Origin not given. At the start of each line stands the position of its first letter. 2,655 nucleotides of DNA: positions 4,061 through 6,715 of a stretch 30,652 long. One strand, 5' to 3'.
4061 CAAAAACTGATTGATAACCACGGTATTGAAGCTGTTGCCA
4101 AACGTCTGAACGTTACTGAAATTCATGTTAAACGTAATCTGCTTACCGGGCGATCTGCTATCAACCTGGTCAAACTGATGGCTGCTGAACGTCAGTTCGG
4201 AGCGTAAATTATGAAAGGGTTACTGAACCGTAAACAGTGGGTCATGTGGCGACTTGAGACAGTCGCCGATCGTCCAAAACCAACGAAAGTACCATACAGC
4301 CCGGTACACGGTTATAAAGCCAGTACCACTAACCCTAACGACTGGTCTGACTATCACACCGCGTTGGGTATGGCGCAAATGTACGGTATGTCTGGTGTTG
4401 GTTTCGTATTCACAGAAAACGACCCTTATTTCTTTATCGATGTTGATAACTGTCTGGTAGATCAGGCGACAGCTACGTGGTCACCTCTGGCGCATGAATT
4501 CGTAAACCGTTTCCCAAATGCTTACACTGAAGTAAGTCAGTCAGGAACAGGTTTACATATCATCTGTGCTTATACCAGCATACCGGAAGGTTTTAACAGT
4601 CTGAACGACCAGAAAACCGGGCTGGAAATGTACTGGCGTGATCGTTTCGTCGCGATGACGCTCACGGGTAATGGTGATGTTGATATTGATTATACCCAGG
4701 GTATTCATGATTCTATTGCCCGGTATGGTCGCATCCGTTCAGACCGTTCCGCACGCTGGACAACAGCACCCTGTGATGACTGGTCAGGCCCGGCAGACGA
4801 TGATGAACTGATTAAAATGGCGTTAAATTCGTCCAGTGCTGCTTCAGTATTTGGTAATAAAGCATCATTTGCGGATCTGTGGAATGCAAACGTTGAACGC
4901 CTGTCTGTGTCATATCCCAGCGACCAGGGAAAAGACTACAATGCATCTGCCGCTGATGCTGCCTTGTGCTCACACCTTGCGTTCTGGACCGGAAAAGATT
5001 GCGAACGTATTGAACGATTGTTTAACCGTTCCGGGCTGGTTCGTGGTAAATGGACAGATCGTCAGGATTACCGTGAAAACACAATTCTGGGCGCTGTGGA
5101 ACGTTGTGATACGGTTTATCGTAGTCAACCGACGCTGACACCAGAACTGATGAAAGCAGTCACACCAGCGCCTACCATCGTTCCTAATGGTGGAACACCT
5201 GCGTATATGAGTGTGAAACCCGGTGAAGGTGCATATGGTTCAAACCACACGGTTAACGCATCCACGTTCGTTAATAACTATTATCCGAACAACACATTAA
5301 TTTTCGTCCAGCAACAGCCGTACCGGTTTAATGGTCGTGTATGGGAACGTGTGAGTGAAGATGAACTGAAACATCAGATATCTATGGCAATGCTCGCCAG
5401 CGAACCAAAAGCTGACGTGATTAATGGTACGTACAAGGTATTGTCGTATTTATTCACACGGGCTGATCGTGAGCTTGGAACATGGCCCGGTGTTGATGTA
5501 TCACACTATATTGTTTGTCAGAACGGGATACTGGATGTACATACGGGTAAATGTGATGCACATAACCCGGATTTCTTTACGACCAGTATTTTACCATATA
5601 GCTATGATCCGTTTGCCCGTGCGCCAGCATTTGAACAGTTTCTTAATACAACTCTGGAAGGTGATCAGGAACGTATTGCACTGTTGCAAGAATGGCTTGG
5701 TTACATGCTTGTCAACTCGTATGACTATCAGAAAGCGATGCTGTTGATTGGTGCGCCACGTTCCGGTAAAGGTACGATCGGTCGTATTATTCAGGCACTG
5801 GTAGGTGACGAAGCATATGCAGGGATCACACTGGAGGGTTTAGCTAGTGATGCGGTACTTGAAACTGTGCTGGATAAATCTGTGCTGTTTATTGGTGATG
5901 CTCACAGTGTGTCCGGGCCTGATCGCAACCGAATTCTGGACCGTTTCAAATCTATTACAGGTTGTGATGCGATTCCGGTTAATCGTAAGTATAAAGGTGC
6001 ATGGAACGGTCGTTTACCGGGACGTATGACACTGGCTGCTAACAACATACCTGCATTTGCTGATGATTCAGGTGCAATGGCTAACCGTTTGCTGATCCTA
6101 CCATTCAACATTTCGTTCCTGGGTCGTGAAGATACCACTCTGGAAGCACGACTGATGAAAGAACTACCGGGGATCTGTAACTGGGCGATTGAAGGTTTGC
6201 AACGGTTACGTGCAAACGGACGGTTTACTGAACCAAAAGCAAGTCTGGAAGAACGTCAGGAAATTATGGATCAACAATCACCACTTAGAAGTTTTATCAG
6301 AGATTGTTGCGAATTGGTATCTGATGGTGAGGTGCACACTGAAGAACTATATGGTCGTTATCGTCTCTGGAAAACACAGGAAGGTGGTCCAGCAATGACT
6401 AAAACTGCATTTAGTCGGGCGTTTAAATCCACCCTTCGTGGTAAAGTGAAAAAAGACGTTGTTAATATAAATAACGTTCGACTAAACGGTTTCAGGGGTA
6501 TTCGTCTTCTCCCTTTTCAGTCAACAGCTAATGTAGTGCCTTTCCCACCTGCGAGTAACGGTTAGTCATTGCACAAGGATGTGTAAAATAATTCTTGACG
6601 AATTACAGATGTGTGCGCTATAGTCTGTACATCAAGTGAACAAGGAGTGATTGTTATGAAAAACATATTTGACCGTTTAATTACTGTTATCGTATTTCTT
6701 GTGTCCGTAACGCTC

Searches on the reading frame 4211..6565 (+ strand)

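Call 31: search_protein_families(library=phrogs, proteins=[window:4211-6565:+], max_evalue=0.00001)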
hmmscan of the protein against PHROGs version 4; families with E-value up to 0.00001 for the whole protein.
window:4211-6565:+ (784 aa): 15 families
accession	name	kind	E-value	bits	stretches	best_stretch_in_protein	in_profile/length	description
phrog_1829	-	DNA, RNA and nucleotide metabolism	1.9e-229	764.8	1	1-776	7-765/772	DNA primase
phrog_864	-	DNA, RNA and nucleotide metabolism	2e-76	259.3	1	362-757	223-616/1064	DNA primase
phrog_6088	-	DNA, RNA and nucleotide metabolism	3.2e-66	225.2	1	335-766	323-763/772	DNA primase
phrog_13901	-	DNA, RNA and nucleotide metabolism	4.6e-62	211.2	1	6-314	17-309/341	DNA primase/helicase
phrog_1156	-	DNA, RNA and nucleotide metabolism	1.9e-60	206.3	1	432-748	482-810/855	DNA primase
phrog_2478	-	DNA, RNA and nucleotide metabolism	1.3e-55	189.9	1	346-774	407-848/854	DNA polymerase/primase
phrog_35045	-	DNA, RNA and nucleotide metabolism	1.5e-48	166.6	1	38-316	49-334/826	DNA primase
phrog_7601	-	unknown function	1.4e-37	130.7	1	490-748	3-261/289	-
phrog_16213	-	DNA, RNA and nucleotide metabolism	6.1e-33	115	1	430-737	312-630/732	DNA primase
phrog_3022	-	DNA, RNA and nucleotide metabolism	9.3e-31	108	1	5-286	14-280/788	DNA primase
phrog_16950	-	DNA, RNA and nucleotide metabolism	1.3e-19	70.6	1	433-753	481-821/843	DNA primase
phrog_1883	-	DNA, RNA and nucleotide metabolism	5.2e-18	65.7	1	435-741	418-729/756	DNA helicase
phrog_8643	-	DNA, RNA and nucleotide metabolism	7.8e-15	56.1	1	5-150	42-167/179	DNA polymerase/primase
phrog_4210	-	DNA, RNA and nucleotide metabolism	1.5e-13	50.5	1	456-743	127-404/1304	DNA polymerase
phrog_15962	-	DNA, RNA and nucleotide metabolism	5.3e-08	32.6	1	3-150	34-184/835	DNA primase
